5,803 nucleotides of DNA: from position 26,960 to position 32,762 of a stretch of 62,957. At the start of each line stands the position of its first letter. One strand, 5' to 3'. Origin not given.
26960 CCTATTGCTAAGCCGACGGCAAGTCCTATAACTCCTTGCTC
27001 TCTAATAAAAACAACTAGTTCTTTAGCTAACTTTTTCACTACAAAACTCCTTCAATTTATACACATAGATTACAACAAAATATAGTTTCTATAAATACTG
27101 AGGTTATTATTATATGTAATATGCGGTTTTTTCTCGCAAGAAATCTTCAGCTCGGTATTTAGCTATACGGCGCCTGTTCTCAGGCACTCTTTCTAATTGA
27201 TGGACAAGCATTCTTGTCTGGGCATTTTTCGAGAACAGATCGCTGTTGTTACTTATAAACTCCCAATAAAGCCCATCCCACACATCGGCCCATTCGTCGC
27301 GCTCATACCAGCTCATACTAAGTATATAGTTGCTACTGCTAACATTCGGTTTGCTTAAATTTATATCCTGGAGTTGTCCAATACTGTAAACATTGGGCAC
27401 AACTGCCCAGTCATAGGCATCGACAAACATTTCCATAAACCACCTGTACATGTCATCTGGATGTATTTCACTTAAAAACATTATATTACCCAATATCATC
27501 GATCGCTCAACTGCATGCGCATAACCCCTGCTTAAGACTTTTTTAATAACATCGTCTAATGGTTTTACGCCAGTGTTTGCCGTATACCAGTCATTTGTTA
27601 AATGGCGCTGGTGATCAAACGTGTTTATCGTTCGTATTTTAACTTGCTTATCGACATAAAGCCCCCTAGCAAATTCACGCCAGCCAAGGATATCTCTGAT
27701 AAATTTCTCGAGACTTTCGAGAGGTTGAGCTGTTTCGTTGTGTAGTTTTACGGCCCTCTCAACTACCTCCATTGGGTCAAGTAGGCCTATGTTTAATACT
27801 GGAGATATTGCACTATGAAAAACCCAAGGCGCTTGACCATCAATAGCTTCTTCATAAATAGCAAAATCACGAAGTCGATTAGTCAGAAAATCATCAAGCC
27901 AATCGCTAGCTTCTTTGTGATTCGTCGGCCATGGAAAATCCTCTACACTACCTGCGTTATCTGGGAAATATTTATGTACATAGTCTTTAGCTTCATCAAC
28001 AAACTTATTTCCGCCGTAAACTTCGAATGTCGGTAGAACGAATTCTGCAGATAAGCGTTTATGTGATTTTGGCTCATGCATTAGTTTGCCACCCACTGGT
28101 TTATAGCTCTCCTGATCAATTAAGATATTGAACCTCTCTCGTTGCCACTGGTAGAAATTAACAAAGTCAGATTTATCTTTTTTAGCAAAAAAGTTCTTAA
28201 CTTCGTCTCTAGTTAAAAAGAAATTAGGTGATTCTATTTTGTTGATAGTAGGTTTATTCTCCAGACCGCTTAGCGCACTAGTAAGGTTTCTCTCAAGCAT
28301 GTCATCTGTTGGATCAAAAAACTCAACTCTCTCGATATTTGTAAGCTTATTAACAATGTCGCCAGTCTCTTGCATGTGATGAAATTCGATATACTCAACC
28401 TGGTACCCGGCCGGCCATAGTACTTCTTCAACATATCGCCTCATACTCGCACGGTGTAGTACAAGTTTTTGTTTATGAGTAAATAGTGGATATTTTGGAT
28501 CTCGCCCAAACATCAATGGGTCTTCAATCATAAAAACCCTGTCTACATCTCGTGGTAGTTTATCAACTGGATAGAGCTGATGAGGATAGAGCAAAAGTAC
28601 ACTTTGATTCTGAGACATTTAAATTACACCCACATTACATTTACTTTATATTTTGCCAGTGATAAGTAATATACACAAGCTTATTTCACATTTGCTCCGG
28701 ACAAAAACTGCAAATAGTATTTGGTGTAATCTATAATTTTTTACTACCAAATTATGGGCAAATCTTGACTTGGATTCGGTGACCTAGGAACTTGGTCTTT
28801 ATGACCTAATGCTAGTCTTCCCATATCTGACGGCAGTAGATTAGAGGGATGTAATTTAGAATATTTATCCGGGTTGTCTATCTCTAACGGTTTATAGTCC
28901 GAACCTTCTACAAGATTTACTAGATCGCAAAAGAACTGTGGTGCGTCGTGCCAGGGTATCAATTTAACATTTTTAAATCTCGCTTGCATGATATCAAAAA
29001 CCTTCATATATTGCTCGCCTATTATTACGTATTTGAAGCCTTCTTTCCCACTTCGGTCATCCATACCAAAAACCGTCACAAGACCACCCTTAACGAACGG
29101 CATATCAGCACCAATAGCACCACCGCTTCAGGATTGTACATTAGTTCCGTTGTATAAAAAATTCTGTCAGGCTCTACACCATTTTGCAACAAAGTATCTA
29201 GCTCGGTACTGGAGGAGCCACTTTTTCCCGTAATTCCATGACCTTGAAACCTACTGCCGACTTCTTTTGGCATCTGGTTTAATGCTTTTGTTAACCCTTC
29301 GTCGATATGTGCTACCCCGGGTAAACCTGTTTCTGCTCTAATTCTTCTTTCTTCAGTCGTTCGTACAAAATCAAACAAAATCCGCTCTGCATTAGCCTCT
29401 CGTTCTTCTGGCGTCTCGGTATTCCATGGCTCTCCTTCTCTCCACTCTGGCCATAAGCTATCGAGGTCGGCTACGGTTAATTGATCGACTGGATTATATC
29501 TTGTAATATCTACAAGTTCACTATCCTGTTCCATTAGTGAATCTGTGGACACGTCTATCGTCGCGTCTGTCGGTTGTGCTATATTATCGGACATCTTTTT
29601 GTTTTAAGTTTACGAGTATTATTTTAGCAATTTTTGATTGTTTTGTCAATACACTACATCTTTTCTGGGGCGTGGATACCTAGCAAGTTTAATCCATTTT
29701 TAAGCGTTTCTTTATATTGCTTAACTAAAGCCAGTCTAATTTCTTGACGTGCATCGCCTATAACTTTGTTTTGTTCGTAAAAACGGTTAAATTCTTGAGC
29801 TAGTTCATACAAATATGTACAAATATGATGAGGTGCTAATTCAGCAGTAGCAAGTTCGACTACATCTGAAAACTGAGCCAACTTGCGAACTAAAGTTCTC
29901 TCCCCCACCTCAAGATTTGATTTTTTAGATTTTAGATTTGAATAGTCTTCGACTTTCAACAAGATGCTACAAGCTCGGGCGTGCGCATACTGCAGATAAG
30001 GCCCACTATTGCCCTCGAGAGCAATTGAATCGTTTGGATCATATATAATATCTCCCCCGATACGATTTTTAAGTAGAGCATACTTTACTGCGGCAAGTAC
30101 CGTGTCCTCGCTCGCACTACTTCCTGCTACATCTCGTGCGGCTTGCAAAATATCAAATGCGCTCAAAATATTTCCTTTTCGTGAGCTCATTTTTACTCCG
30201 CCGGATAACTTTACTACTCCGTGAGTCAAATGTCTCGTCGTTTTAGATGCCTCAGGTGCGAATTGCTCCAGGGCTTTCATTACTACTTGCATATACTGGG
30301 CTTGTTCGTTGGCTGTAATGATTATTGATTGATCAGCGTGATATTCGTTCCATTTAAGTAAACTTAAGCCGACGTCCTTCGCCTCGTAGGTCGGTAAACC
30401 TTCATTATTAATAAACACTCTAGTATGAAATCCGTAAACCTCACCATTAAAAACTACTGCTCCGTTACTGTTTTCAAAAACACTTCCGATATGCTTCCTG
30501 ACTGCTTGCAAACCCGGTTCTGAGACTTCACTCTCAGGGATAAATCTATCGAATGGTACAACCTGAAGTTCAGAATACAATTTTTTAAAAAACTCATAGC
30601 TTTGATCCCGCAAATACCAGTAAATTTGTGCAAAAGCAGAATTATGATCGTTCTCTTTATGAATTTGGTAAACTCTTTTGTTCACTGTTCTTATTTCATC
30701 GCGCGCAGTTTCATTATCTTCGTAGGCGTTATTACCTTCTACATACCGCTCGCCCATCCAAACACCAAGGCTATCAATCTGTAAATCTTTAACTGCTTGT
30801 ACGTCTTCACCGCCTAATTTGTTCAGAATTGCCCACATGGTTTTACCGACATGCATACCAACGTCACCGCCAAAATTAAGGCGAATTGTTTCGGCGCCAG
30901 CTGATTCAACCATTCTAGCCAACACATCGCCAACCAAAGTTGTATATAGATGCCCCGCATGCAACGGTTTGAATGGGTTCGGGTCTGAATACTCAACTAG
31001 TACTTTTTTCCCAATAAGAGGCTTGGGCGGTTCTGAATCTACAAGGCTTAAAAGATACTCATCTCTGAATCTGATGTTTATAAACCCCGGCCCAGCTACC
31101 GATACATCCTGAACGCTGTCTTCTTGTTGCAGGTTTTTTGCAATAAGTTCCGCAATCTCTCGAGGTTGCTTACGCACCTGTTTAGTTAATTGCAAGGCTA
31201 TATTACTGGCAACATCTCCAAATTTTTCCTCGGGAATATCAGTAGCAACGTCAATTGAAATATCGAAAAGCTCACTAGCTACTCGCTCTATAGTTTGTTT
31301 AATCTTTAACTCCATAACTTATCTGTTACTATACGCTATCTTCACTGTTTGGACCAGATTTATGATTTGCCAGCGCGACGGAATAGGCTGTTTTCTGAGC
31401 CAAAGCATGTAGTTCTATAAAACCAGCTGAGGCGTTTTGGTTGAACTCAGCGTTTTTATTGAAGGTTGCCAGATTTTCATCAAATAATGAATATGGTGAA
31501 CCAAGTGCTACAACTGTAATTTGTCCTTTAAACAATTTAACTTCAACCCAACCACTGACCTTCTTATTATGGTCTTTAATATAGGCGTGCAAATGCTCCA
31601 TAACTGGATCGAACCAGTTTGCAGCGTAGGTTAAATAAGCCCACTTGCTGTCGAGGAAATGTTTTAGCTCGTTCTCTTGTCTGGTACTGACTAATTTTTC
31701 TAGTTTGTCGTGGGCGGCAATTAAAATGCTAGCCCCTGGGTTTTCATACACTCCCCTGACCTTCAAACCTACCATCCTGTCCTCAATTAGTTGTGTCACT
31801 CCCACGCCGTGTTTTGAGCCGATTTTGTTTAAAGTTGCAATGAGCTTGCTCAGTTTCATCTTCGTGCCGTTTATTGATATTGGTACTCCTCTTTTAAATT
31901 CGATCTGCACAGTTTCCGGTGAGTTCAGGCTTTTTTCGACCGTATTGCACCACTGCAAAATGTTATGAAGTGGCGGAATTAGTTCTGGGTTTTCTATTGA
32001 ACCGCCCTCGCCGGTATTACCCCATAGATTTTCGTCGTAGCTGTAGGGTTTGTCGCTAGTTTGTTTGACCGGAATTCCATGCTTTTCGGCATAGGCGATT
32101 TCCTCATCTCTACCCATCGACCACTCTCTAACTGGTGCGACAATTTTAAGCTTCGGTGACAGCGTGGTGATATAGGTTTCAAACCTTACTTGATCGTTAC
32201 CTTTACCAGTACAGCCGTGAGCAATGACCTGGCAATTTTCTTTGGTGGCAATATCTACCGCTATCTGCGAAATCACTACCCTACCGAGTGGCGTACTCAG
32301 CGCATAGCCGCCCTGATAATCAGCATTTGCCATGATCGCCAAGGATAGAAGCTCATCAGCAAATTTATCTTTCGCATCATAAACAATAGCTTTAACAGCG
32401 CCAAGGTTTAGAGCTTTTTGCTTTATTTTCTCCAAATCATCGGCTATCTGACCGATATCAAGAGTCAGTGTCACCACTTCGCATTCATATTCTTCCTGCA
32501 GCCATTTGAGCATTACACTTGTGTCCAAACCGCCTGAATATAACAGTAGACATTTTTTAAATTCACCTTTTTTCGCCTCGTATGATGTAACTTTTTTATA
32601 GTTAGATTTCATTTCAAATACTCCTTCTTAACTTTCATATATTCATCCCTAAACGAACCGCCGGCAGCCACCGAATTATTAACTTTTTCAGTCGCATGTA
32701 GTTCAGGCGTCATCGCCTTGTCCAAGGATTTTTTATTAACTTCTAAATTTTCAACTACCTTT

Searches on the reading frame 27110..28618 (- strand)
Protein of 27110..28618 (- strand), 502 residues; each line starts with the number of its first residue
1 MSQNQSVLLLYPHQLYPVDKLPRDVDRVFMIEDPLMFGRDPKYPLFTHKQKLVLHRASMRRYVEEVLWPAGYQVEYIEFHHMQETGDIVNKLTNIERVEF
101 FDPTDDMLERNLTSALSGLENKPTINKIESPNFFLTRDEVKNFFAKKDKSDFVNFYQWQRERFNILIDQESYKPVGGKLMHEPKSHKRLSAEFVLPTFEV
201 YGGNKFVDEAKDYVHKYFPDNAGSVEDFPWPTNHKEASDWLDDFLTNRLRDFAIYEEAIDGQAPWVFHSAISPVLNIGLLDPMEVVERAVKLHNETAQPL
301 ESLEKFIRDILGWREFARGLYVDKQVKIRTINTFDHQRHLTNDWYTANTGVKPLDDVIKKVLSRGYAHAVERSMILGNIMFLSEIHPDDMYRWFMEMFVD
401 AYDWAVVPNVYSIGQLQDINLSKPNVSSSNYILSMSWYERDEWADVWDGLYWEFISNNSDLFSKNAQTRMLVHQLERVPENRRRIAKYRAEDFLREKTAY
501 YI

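Call 3: search_protein_families(library=pfam, proteins=[window:27110-28618:-])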
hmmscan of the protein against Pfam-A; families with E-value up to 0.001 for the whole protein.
window:27110-28618:- (502 aa): 2 families
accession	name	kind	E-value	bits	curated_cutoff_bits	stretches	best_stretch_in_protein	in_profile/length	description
PF04244.19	DPRP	-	2e-32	113.3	22.1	1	9-230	2-224/224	Deoxyribodipyrimidine photo-lyase-related protein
PF03441.19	FAD_binding_7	-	0.00061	19.7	27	0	311-405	5-107/203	FAD binding domain of DNA photolyase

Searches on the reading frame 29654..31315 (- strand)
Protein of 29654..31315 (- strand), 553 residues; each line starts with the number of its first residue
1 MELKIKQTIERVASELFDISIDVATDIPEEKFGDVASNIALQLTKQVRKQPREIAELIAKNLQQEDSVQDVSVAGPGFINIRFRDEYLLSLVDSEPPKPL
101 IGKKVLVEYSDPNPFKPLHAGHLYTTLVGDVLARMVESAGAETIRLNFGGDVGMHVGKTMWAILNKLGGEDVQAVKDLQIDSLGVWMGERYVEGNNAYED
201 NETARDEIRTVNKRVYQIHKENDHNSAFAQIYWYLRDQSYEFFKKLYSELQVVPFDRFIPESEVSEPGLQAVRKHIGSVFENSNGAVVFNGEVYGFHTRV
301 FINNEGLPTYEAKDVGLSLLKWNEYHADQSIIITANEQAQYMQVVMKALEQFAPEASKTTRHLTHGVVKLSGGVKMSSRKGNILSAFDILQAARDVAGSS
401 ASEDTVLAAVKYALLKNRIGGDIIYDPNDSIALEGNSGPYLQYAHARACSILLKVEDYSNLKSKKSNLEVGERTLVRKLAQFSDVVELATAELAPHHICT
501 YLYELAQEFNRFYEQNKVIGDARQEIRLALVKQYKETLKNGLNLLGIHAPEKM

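Call 3: search_protein_families(library=pfam, proteins=[window:29654-31315:-])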
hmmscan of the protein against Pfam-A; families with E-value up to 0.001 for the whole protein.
window:29654-31315:- (553 aa): 4 families
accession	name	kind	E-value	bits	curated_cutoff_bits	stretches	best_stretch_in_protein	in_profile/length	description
PF05746.21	DALR_1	-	1.8e-34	118.8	22.3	1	441-553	1-117/117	DALR anticodon binding domain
PF00750.26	tRNA-synt_1d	-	1.3e-33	116.9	23.3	1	103-403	20-308/349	tRNA synthetases class I (R), catalytic domain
PF03485.21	Arg_tRNA_synt_N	-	2e-21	76.8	21.5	1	4-83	6-85/85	Arginyl tRNA synthetase N terminal domain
PF00133.28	tRNA-synt_1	-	0.00076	18.8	22.7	0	363-400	363-392/414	tRNA synthetases class I (I, L, M and V)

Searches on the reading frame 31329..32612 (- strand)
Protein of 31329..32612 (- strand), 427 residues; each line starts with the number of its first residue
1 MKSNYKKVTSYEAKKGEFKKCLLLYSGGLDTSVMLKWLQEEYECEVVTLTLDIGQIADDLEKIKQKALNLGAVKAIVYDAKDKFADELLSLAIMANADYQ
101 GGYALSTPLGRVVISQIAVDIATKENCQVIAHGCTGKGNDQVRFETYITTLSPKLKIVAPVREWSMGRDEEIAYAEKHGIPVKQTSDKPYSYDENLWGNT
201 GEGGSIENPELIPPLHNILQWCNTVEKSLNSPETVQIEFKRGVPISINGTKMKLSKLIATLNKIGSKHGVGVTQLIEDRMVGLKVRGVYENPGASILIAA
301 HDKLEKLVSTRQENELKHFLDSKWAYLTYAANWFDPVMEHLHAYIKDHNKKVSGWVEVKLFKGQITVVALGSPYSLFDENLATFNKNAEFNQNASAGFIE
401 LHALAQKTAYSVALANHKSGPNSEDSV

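Call 3: search_protein_families(library=pfam, proteins=[window:31329-32612:-])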
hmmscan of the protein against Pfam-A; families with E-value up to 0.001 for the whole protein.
window:31329-32612:- (427 aa): 4 families
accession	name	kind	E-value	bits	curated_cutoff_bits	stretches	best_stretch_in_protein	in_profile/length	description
PF20979.2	Arginosuc_syn_C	-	2.8e-71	240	27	1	190-408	1-218/219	Arginosuccinate synthase C-terminal domain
PF00764.25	Arginosuc_synth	-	8.3e-63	211.7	27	1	21-181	2-162/162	Arginosuccinate synthase N-terminal HUP domain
PF24167.1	DUF7411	-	0.00038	20.5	28.7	1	20-90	2-68/194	Family of unknown function (DUF7411)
PF06508.19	QueC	-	0.00043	20.3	22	0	20-85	1-67/210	Queuosine biosynthesis protein QueC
